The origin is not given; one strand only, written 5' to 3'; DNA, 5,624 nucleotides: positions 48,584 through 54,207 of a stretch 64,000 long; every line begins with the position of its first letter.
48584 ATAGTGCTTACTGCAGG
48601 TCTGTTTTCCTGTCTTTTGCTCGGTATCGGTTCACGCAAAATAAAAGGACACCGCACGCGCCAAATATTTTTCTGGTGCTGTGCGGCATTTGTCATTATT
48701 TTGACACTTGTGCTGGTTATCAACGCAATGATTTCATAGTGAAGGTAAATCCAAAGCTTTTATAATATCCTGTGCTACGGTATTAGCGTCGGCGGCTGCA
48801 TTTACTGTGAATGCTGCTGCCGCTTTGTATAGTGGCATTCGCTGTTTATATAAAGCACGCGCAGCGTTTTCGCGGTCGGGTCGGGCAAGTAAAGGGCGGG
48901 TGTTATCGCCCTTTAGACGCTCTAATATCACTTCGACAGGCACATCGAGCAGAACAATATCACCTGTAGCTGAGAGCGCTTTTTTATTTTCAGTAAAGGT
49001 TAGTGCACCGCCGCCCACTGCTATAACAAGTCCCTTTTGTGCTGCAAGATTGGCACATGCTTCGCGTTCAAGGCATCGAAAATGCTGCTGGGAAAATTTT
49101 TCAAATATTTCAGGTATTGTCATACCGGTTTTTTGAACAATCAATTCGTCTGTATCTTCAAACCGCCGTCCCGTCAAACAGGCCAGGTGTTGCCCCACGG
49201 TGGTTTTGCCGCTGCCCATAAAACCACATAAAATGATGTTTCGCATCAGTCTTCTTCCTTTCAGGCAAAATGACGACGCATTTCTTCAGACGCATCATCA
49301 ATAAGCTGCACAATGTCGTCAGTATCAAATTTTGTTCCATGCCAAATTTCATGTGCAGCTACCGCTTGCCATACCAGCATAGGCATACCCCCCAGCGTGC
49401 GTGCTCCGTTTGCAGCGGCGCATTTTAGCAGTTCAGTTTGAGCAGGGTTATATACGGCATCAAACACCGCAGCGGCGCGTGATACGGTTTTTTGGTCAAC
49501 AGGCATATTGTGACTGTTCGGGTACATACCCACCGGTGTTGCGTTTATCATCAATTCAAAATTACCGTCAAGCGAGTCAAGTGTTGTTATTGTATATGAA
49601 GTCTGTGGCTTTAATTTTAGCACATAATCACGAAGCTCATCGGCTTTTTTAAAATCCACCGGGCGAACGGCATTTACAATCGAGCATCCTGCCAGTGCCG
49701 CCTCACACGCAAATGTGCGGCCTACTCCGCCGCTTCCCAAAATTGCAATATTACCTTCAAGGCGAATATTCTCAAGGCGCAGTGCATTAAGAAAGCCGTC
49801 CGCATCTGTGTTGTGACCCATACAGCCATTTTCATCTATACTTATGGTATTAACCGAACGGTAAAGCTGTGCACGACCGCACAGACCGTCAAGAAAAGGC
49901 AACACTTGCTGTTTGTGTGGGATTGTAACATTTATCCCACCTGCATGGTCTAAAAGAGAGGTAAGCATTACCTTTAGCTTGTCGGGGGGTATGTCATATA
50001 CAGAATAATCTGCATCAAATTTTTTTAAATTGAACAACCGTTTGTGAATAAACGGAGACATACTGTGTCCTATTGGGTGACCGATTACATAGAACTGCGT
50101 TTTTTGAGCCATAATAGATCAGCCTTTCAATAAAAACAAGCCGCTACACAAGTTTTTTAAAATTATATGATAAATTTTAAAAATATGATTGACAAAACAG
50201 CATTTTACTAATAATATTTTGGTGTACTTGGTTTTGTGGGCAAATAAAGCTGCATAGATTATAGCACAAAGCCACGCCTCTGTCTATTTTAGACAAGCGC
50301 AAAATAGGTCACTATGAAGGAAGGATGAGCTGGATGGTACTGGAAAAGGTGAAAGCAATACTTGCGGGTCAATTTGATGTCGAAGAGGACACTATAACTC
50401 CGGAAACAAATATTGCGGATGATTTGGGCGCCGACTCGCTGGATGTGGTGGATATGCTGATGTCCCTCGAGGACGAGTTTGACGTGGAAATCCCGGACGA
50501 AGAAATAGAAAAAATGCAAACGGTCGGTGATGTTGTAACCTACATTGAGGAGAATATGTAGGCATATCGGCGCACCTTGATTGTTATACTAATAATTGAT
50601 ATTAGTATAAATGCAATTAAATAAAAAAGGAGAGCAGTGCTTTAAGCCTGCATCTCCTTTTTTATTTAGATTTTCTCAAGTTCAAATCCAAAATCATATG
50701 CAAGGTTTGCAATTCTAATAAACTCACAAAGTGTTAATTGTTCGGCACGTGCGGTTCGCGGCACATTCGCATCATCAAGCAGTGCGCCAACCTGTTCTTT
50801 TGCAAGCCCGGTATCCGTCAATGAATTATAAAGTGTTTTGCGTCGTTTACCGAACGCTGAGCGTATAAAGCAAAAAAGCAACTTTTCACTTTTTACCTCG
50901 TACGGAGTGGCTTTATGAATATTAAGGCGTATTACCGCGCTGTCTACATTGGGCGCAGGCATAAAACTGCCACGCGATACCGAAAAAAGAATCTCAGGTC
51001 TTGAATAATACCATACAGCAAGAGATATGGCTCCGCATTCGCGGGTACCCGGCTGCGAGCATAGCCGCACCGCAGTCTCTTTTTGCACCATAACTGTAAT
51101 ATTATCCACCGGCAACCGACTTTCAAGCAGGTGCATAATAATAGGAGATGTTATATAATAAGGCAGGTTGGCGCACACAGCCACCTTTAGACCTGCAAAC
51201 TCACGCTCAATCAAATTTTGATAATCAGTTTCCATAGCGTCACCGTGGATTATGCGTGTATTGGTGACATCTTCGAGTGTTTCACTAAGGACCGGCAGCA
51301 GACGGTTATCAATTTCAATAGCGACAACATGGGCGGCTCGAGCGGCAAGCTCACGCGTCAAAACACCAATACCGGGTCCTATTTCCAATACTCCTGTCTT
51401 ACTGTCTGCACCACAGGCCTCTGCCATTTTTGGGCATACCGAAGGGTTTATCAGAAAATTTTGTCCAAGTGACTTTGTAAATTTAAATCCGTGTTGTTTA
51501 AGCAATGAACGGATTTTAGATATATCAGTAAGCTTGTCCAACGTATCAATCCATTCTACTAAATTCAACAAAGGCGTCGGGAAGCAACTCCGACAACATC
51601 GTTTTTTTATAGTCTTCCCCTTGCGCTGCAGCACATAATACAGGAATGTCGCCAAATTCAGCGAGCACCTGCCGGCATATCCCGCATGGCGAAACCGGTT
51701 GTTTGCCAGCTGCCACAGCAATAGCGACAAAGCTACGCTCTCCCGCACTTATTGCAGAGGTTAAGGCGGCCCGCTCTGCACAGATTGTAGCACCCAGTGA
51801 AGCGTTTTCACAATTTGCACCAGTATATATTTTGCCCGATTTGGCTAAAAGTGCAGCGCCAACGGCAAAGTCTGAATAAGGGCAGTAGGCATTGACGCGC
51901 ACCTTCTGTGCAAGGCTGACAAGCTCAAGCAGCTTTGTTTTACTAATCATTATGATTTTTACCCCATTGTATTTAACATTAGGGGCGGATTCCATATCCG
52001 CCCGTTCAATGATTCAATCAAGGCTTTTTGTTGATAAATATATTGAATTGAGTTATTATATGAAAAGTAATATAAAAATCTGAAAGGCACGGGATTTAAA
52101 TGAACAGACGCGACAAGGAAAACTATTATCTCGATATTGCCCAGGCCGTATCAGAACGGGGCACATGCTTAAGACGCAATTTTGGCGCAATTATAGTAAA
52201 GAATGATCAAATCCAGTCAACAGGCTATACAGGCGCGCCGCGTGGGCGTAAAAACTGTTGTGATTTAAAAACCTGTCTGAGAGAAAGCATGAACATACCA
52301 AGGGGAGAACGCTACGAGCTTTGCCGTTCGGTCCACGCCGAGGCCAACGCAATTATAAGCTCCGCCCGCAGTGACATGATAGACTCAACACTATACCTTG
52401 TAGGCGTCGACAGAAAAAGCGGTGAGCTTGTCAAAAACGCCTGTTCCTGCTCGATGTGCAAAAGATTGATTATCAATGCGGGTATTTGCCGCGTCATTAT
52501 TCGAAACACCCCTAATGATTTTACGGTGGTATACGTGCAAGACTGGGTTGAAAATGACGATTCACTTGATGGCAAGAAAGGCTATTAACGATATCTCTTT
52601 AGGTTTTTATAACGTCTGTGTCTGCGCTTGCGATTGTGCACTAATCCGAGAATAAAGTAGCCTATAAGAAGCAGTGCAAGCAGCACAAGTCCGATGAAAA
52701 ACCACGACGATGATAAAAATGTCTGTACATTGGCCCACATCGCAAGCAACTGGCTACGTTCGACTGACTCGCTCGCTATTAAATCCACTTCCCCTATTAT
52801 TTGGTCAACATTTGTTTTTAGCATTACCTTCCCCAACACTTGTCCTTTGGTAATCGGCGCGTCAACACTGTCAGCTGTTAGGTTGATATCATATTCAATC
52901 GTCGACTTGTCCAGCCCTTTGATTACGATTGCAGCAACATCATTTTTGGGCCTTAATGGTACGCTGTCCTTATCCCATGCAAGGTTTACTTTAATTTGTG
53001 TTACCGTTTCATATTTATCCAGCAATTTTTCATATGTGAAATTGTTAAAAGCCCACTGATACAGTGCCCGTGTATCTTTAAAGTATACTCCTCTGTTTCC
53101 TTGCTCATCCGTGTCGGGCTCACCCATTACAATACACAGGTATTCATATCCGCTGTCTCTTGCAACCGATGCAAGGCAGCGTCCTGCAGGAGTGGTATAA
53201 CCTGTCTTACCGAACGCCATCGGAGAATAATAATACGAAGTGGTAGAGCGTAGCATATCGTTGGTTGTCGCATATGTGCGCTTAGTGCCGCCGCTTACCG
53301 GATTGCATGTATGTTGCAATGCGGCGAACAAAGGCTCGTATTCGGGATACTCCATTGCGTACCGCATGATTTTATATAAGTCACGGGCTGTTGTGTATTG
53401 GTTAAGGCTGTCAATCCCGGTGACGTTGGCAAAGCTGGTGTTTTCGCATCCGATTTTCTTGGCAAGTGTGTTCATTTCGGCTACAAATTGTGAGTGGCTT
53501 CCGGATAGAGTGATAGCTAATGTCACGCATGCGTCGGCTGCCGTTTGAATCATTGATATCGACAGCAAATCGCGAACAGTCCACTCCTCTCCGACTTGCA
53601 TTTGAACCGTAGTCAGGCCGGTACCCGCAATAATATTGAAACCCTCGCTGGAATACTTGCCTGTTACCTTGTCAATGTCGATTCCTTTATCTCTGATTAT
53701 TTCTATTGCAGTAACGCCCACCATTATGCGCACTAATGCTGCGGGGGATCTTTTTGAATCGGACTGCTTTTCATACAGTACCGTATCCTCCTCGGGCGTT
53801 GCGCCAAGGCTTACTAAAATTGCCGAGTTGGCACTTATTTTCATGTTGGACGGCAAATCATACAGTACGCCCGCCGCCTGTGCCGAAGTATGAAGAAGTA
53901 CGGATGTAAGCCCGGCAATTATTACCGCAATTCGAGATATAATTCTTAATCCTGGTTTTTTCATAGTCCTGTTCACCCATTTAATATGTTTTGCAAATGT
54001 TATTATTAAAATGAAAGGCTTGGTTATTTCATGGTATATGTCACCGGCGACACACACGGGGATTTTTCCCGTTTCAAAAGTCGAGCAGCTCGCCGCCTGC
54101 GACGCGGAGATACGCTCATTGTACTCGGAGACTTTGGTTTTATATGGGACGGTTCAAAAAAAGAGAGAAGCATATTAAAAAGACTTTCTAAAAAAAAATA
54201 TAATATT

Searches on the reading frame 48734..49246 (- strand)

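Call 76: search_protein_families(library=pfam, proteins=[window:48734-49246:-], max_evalue=0.001)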
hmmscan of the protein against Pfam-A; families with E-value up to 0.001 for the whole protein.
window:48734-49246:- (170 aa): 2 families
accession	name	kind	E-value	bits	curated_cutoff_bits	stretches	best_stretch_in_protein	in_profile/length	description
PF01202.28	SKI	-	5.4e-45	153.8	22.1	1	10-165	1-158/159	Shikimate kinase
PF13238.12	AAA_18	-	4.3e-07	30.9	29.4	1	4-117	1-114/128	AAA domain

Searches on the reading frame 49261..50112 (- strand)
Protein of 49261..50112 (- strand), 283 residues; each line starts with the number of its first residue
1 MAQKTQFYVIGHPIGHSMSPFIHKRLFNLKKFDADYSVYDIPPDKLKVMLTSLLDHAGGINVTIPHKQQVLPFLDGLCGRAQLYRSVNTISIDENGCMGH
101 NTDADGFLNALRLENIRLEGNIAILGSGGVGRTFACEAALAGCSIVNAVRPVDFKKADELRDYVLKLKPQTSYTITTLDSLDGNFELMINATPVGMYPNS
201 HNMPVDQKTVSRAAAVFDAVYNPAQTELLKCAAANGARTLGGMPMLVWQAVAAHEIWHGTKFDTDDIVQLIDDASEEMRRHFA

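Call 76: search_protein_families(library=pfam, proteins=[window:49261-50112:-], max_evalue=0.001)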
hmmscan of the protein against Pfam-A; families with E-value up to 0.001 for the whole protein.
window:49261-50112:- (283 aa): 2 families
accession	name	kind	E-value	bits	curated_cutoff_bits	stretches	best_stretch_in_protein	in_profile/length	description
PF08501.16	Shikimate_dh_N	-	1.7e-22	79.8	27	1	9-90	1-83/83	Shikimate dehydrogenase substrate binding domain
PF18317.6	SDH_C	-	1.7e-05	24.9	25.8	1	242-267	1-26/31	Shikimate 5'-dehydrogenase C-terminal domain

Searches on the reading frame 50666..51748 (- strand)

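Call 76: search_protein_families(library=pfam, proteins=[window:50666-51748:-], max_evalue=0.001)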
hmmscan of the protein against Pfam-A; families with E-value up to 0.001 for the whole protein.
window:50666-51748:- (360 aa): 3 families
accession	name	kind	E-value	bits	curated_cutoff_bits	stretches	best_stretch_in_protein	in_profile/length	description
PF00398.26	RrnaAD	-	5.1e-60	203.2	24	1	88-349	2-260/263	Ribosomal RNA adenine dimethylase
PF13649.12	Methyltransf_25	-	4.8e-06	27.6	27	1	120-177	1-61/97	Methyltransferase domain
PF08241.18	Methyltransf_11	-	0.00023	22.2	21.2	1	121-176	1-56/95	Methyltransferase domain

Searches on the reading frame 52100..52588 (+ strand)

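Call 76: search_protein_families(library=pfam, proteins=[window:52100-52588:+], max_evalue=0.001)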
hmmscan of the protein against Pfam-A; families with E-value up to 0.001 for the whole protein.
window:52100-52588:+ (162 aa): 2 families
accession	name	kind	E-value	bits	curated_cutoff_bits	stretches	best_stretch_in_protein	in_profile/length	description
PF00383.29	dCMP_cyt_deam_1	-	5.8e-15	55.5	25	1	6-134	3-100/102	Cytidine and deoxycytidylate deaminase zinc-binding region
PF14437.12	MafB19-deam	-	8.4e-07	29.4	27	1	5-141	2-106/142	MafB19-like deaminase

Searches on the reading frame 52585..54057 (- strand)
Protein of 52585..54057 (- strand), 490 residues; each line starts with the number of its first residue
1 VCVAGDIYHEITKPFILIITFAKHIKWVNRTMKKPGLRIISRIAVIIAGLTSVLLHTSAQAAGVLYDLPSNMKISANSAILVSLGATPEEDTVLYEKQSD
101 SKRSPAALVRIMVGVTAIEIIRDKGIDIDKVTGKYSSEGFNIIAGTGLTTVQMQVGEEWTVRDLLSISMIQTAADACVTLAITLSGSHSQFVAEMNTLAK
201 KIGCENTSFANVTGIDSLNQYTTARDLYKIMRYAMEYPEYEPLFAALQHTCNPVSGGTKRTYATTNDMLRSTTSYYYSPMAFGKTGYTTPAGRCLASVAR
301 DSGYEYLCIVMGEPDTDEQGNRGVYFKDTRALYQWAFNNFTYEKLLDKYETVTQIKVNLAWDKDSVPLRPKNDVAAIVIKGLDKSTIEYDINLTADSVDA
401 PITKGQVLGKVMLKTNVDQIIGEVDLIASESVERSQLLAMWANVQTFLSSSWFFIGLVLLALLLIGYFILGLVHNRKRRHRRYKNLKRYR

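Call 76: search_protein_families(library=pfam, proteins=[window:52585-54057:-], max_evalue=0.001)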
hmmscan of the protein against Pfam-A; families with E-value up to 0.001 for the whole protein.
window:52585-54057:- (490 aa): 2 families
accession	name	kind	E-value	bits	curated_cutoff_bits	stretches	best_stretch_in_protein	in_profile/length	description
PF00768.25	Peptidase_S11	-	2.5e-37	129.1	27.6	1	70-313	6-237/239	D-alanyl-D-alanine carboxypeptidase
PF07943.18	PBP5_C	-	1.7e-11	44.5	21.2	1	340-434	1-91/91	Penicillin-binding protein 5, C-terminal domain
